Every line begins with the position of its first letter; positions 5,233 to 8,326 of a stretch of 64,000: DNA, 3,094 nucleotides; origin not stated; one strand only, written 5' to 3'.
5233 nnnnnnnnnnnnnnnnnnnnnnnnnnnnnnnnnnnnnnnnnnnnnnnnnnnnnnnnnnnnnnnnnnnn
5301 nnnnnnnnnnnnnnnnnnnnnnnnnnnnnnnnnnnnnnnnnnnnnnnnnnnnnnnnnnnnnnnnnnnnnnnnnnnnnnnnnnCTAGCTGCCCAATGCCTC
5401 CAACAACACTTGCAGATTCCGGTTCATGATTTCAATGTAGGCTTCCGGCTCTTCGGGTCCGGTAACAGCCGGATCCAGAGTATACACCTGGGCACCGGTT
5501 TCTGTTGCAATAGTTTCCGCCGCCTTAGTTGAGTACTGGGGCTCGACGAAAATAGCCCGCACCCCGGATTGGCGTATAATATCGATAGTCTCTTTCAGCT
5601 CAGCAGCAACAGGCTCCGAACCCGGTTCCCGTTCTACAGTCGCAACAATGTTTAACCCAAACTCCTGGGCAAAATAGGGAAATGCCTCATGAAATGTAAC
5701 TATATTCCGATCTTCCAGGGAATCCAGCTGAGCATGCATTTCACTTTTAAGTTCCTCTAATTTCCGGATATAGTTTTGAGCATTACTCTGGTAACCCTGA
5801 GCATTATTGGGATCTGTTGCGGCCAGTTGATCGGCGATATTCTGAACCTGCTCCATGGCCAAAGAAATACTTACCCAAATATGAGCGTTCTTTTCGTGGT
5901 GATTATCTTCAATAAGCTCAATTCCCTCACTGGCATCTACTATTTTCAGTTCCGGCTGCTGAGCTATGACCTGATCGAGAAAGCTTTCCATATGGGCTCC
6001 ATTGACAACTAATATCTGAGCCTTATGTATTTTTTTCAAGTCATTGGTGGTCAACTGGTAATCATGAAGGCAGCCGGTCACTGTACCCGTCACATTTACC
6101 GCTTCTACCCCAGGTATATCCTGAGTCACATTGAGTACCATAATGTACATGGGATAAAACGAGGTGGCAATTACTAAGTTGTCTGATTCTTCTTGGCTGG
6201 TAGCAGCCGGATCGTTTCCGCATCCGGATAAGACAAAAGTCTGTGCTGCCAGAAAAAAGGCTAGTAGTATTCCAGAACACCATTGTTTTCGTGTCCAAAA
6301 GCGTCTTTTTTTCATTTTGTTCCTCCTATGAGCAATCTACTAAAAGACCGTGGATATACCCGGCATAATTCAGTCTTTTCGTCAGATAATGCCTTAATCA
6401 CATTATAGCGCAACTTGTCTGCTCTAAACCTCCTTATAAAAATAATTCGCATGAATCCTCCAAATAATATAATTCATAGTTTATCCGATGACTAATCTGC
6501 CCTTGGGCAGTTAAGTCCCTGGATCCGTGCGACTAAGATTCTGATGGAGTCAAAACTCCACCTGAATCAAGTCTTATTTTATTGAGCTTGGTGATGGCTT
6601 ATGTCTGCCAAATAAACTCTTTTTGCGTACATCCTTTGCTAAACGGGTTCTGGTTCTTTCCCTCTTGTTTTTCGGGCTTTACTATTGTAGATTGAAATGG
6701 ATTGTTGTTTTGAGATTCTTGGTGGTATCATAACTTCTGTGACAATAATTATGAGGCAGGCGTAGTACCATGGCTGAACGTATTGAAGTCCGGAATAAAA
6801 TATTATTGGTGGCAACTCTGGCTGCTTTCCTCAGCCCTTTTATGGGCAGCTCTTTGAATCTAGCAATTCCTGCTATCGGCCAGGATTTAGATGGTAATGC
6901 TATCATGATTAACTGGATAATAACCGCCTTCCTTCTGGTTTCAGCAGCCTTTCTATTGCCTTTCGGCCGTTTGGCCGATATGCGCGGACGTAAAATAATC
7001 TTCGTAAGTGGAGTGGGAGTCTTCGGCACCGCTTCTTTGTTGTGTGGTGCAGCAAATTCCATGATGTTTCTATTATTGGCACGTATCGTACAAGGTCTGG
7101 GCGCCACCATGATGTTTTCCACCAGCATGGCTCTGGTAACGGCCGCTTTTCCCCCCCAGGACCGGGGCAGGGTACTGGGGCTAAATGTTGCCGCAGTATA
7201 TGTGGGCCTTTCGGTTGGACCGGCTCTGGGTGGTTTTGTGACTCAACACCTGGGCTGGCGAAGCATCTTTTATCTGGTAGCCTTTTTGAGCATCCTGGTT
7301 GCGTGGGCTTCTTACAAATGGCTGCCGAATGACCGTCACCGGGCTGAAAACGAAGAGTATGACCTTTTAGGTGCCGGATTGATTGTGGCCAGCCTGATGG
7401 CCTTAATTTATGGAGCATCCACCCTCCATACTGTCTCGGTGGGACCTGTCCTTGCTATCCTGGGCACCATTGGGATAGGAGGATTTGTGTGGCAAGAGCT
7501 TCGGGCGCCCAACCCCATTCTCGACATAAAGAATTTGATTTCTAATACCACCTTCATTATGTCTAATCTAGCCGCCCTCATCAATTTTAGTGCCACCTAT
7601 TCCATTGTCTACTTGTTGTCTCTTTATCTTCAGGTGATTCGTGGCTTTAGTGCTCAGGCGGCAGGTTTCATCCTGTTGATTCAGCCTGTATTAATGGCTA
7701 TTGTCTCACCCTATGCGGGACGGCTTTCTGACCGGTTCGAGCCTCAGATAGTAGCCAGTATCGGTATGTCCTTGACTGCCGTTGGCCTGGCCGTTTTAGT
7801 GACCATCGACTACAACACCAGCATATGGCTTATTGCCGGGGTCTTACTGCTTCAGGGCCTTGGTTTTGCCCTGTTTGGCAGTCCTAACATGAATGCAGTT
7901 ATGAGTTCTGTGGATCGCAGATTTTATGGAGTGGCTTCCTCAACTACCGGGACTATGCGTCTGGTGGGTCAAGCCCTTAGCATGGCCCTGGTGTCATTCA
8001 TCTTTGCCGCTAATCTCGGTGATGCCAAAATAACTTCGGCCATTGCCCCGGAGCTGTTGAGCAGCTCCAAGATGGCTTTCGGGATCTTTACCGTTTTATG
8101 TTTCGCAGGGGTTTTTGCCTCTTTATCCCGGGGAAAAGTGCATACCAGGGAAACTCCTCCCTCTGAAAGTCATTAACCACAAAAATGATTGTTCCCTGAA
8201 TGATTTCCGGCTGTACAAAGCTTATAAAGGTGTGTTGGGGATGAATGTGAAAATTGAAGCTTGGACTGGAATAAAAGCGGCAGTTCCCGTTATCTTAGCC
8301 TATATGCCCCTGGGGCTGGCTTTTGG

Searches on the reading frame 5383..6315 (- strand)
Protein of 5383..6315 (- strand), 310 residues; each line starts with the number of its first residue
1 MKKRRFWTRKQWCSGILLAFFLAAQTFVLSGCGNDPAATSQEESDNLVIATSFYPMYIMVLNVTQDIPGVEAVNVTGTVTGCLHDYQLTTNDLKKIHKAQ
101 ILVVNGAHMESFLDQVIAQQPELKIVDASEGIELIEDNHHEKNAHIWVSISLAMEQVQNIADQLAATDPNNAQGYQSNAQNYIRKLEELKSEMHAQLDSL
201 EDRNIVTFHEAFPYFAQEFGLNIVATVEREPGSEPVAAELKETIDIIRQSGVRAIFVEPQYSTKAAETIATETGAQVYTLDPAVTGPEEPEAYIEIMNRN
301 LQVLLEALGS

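Call 67: search_protein_families(library=pfam, proteins=[window:5383-6315:-], max_evalue=0.00001)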
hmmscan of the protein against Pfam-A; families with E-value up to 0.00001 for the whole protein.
window:5383-6315:- (310 aa): 1 family
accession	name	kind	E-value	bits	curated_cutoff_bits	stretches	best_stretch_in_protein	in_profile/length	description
PF01297.22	ZnuA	-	4.5e-71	239.9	29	1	49-307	1-263/263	Zinc-uptake complex component A periplasmic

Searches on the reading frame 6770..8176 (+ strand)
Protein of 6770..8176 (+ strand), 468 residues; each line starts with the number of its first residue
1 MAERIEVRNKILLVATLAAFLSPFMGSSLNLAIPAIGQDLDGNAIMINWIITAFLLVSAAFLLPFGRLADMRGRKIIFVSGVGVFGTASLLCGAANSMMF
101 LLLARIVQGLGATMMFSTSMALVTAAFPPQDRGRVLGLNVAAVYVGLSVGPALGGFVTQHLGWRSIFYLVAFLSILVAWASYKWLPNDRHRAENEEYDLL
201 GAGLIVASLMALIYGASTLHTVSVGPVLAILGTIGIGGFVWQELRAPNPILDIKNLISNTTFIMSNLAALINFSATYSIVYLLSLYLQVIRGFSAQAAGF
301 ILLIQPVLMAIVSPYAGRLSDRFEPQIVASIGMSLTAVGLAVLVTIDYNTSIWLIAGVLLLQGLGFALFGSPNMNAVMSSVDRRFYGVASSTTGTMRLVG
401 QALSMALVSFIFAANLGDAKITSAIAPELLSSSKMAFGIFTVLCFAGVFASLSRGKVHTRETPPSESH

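Call 67: search_protein_families(library=pfam, proteins=[window:6770-8176:+], max_evalue=0.00001)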
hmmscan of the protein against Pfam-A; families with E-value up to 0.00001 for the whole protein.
window:6770-8176:+ (468 aa): 1 family
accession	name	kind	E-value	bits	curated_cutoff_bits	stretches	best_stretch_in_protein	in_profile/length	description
PF07690.21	MFS_1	-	2.6e-67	227.7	33.4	2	16-404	2-346/347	Major Facilitator Superfamily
